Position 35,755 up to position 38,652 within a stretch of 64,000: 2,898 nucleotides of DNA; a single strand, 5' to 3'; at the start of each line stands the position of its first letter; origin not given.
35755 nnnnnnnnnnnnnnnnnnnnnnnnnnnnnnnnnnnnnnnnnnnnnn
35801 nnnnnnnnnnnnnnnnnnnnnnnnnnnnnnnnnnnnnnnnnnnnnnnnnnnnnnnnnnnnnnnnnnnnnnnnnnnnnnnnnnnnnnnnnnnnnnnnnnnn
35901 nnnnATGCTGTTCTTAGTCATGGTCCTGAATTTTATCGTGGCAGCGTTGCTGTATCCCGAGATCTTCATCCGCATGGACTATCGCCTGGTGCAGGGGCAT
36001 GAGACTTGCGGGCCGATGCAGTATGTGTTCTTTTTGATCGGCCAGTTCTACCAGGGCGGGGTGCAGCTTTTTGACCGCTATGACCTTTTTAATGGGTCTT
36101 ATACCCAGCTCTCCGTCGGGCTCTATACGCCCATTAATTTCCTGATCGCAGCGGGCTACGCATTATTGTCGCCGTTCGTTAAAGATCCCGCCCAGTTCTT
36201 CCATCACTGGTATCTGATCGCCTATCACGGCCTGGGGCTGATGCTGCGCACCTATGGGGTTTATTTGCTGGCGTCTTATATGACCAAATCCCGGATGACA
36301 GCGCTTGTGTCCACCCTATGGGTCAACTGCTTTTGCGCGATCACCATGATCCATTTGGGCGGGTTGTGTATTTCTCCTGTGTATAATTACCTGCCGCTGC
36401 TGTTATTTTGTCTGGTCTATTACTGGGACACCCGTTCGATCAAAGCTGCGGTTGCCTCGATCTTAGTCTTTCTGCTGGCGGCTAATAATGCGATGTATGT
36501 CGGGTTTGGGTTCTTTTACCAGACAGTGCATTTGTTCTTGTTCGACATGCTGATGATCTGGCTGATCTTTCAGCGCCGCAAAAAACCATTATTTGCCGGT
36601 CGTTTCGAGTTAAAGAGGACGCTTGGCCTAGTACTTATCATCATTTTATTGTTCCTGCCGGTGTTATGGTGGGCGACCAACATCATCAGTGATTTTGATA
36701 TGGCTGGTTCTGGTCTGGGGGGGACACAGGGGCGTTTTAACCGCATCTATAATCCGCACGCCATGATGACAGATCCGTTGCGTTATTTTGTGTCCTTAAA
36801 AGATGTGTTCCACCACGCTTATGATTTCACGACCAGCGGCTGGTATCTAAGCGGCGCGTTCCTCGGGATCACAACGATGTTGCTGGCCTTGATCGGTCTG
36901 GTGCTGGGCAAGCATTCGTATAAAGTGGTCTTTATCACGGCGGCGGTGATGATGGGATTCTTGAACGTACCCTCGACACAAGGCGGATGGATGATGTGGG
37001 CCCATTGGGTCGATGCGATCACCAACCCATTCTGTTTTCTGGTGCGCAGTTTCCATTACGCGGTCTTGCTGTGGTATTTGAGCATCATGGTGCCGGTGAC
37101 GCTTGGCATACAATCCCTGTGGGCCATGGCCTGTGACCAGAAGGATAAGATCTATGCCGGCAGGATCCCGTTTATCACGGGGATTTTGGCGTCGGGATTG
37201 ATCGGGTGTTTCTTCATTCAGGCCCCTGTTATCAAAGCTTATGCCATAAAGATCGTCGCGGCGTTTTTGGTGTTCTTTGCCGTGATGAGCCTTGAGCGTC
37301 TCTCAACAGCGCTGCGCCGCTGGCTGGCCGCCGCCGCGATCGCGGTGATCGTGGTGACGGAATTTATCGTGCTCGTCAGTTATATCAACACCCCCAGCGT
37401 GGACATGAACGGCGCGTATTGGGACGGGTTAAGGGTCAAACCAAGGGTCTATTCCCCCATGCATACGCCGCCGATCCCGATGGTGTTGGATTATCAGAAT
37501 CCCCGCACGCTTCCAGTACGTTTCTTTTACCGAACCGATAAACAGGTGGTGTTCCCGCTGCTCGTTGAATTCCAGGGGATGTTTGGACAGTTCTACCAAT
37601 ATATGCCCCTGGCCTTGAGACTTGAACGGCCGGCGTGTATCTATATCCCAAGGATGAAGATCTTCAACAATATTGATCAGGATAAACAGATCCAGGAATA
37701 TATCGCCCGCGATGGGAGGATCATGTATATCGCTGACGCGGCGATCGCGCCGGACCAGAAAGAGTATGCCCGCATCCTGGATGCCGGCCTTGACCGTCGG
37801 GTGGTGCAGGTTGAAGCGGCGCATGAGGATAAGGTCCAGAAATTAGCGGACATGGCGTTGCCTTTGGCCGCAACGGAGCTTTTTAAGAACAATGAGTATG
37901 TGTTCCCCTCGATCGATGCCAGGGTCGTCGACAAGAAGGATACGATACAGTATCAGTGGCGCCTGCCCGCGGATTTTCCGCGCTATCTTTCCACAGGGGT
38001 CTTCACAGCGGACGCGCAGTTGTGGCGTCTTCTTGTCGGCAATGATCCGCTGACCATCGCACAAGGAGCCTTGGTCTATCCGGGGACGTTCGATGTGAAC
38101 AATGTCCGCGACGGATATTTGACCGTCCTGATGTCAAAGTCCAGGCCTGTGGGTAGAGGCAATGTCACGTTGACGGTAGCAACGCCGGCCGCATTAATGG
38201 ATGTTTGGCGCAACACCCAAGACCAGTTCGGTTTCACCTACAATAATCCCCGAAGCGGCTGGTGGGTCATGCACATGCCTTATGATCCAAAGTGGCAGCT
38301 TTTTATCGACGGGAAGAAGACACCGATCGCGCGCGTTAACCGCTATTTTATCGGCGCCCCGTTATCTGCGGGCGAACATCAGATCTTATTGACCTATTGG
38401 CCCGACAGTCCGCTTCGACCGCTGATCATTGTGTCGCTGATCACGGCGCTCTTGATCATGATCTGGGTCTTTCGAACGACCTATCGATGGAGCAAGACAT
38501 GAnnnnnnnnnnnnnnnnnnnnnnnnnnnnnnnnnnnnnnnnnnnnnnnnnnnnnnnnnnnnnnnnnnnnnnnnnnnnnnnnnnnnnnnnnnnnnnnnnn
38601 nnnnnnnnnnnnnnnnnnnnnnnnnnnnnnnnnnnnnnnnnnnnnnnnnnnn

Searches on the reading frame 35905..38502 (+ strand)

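Call 6: search_protein_families(library=pfam, proteins=[window:35905-38502:+], max_evalue=0.01)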
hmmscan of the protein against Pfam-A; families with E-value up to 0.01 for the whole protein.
window:35905-38502:+ (865 aa): 1 family
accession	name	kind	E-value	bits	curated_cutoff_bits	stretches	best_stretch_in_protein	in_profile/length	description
PF09586.16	YfhO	-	3.5e-12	46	28.5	1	770-834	761-826/835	Bacterial membrane protein YfhO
